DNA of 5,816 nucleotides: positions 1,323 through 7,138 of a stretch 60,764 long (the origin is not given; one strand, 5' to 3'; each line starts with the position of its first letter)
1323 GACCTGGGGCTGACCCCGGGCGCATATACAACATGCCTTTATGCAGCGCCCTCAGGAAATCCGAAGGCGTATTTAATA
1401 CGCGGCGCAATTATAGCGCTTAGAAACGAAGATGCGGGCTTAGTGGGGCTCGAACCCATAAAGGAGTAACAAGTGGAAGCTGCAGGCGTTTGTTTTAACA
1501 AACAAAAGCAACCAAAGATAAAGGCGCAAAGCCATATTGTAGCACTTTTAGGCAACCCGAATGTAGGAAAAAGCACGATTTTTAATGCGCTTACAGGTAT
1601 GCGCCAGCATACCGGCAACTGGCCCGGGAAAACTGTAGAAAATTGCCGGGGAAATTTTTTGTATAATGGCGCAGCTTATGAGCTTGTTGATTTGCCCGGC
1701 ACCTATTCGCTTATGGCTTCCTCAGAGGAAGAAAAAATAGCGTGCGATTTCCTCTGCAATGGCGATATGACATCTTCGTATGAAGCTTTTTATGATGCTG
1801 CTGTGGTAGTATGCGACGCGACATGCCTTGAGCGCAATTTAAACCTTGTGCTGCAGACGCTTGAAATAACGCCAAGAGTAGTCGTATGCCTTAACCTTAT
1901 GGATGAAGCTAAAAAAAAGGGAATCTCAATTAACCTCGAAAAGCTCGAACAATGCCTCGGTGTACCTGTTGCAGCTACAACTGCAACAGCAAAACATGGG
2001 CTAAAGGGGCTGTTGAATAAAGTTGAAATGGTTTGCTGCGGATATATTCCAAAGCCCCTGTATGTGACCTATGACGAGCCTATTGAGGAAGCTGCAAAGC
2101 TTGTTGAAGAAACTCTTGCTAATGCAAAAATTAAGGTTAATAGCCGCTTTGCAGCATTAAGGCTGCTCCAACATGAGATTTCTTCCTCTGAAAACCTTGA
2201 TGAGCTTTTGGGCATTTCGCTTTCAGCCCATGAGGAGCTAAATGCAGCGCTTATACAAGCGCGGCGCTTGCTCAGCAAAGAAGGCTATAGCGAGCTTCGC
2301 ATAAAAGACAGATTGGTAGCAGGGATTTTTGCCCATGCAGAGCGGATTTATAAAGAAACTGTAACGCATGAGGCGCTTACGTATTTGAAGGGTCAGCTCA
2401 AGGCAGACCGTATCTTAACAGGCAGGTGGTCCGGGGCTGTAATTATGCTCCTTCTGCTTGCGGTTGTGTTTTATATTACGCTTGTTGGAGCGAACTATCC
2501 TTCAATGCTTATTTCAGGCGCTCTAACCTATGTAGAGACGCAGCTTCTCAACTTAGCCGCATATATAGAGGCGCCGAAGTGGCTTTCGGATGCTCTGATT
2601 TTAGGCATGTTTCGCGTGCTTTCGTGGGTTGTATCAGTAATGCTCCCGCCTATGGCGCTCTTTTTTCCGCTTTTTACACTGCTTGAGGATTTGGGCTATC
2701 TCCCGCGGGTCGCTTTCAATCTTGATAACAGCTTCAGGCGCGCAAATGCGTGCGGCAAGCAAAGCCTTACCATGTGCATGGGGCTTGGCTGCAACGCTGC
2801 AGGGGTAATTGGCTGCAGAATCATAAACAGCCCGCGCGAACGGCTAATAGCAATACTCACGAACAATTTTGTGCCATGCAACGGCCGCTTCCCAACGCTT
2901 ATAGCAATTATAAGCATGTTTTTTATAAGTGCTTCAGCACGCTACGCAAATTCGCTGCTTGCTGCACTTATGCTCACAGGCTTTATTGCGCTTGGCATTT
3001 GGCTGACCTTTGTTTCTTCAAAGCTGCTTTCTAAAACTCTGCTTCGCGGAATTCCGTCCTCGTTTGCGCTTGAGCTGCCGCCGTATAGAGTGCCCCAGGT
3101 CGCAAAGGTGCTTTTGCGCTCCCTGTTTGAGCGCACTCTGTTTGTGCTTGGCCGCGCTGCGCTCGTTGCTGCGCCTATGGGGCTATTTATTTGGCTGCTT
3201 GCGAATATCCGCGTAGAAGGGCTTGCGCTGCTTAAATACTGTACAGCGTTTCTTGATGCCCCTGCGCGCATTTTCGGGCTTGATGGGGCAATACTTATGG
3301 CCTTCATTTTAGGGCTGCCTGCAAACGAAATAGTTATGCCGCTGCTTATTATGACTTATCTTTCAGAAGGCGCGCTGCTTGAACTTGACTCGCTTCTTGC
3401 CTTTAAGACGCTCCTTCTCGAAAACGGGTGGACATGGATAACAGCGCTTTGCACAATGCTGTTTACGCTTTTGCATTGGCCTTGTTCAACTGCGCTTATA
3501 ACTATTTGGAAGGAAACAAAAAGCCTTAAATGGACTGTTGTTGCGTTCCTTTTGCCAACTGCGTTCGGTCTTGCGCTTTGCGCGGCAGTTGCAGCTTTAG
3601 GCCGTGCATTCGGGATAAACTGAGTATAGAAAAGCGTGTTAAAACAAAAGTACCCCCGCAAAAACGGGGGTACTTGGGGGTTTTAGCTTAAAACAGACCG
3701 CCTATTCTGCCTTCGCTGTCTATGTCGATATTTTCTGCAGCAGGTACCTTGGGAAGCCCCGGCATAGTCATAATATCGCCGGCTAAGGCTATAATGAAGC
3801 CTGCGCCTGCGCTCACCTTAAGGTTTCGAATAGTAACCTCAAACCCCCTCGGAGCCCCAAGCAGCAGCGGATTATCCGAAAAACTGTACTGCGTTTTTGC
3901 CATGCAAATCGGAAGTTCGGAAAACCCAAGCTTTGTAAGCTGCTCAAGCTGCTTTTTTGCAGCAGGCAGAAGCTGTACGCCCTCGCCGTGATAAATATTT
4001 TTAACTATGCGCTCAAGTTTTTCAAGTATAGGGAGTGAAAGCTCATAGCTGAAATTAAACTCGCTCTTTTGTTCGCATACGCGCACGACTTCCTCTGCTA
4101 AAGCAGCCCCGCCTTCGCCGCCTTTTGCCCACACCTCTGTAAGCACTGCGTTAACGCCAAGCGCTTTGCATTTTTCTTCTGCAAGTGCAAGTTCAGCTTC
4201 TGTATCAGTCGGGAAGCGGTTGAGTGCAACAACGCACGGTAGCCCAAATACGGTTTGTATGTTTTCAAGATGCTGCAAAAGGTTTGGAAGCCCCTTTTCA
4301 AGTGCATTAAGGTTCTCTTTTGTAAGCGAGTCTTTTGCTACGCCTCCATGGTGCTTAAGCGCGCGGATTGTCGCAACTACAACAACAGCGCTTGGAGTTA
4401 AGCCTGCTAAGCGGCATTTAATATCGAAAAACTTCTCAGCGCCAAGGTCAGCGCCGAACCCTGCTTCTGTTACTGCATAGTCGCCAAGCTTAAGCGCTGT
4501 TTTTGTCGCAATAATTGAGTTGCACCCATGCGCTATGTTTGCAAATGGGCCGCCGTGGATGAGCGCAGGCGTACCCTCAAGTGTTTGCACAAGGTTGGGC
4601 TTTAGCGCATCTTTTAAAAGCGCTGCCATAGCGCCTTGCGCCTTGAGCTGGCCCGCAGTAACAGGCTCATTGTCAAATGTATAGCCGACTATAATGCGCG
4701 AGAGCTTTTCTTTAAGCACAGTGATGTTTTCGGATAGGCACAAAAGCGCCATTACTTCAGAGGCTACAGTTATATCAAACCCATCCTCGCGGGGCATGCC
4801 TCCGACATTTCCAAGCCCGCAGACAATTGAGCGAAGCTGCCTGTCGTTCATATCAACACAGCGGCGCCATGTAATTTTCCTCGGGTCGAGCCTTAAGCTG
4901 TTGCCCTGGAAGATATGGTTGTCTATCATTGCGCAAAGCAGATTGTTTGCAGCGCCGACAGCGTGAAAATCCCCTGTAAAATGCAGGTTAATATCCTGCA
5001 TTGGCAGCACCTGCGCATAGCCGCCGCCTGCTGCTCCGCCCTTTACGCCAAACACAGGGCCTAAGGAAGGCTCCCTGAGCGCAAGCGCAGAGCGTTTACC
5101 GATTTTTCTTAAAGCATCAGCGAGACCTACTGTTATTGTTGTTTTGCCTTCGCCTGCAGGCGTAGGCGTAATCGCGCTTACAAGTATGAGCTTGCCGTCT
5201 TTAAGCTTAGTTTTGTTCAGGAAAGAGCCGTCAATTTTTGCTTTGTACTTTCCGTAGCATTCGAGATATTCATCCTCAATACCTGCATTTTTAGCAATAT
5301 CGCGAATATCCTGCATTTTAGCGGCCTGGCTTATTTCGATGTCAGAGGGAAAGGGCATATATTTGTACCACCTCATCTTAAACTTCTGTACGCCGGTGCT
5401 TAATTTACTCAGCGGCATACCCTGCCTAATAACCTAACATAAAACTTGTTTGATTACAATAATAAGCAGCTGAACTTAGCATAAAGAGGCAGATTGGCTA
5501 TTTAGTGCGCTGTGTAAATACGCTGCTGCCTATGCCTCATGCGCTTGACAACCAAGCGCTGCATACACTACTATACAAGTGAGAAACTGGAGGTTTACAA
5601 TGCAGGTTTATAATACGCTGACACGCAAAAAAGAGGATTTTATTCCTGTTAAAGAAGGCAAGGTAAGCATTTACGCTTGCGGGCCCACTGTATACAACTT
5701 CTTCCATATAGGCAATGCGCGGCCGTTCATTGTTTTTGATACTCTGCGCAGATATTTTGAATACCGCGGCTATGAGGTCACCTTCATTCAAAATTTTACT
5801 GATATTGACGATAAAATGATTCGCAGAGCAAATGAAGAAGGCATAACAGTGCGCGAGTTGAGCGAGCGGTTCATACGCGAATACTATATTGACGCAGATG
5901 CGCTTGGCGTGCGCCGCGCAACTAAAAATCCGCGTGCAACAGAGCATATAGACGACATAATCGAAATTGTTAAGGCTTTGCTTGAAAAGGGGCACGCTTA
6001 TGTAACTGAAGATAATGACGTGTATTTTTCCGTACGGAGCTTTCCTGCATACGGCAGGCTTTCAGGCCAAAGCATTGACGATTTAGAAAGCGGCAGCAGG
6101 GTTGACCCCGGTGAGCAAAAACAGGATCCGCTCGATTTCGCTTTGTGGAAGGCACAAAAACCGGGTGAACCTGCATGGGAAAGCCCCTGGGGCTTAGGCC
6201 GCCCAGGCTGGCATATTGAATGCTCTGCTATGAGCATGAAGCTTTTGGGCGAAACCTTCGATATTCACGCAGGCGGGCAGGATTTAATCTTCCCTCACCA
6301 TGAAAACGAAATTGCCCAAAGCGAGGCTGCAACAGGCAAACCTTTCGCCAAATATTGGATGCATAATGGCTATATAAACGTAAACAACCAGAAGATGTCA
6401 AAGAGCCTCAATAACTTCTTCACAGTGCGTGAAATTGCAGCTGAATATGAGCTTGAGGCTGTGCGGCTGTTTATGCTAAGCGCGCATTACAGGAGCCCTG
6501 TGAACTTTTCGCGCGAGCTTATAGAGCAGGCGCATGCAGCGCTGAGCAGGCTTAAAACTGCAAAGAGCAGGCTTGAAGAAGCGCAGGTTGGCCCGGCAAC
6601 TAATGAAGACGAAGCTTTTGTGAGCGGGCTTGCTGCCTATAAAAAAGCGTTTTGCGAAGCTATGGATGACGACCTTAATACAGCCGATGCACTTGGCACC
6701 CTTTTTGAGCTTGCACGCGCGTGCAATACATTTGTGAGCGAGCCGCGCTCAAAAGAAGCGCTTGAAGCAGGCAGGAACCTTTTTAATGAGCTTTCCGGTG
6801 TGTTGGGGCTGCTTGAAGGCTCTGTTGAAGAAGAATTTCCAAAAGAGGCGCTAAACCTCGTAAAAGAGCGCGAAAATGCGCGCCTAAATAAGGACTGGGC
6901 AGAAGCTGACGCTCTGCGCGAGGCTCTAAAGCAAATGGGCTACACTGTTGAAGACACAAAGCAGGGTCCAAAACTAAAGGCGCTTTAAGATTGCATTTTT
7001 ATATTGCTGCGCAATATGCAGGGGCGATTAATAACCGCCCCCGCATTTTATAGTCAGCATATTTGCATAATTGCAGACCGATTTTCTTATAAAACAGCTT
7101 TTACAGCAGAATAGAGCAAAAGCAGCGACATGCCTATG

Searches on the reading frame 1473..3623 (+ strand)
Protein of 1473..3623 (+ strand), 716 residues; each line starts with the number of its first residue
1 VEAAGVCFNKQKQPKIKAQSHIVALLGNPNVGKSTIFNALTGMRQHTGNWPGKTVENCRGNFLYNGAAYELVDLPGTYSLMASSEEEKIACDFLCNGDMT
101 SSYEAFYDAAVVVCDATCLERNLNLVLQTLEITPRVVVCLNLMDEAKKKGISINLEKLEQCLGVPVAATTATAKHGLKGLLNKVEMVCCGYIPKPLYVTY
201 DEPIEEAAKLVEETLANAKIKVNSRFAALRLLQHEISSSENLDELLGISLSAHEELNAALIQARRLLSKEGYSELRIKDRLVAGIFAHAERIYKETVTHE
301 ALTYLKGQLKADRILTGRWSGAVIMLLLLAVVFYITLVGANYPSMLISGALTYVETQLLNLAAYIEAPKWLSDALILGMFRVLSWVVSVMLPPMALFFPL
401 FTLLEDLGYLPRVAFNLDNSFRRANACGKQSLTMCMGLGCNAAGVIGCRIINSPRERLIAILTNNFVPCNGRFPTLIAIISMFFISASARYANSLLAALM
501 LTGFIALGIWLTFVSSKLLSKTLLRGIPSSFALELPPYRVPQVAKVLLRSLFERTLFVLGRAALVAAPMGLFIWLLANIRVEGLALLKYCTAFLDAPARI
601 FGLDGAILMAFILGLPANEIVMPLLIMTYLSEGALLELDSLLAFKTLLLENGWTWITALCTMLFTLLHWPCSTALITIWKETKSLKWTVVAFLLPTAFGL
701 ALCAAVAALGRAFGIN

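Call 65: search_protein_families(library=pfam, proteins=[window:1473-3623:+], max_evalue=0.000001)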
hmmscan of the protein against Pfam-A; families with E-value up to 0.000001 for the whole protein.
window:1473-3623:+ (716 aa): 4 families
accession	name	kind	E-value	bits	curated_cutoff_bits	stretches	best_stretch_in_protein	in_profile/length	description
PF02421.24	FeoB_N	-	3.3e-55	186.3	27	1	23-183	3-155/156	Ferrous iron transport protein B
PF07670.19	Gate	-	6.1e-24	84.9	29.6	2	388-481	2-102/104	Nucleoside recognition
PF01926.29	MMR_HSR1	-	5.5e-17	62.4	21.9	1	23-130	2-100/113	50S ribosome-binding GTPase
PF07664.17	FeoB_C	-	2.3e-13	50.1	26.6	1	502-550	2-51/54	Ferrous iron transport protein B C terminus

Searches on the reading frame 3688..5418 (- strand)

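Call 65: search_protein_families(library=pfam, proteins=[window:3688-5418:-], max_evalue=0.000001)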
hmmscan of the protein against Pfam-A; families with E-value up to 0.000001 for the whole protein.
window:3688-5418:- (576 aa): 1 family
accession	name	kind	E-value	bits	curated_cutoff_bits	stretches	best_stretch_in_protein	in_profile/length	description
PF01268.25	FTHFS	-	8.9e-267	886.2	27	1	25-576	2-556/556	Formate--tetrahydrofolate ligase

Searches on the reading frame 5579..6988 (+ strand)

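Call 65: search_protein_families(library=pfam, proteins=[window:5579-6988:+], max_evalue=0.000001)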
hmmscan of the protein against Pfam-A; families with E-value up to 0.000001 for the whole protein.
window:5579-6988:+ (469 aa): 5 families
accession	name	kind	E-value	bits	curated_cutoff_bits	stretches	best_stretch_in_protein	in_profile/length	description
PF01406.26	tRNA-synt_1e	-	5e-138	460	27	1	22-319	3-300/301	tRNA synthetases class I (C) catalytic domain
PF09190.17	DALR_2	-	4.9e-18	65.9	22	1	357-413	1-57/57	DALR domain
PF09334.17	tRNA-synt_1g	-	5.9e-14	52.1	20.1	0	40-149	12-122/391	tRNA synthetases class I (M)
PF23493.1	CysS_C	-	2.2e-10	40.9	23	1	419-462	3-46/51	Cysteinyl-tRNA ligase anticodon binding domain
PF00133.28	tRNA-synt_1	-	2.1e-08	33.8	22.7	0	227-310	329-413/414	tRNA synthetases class I (I, L, M and V)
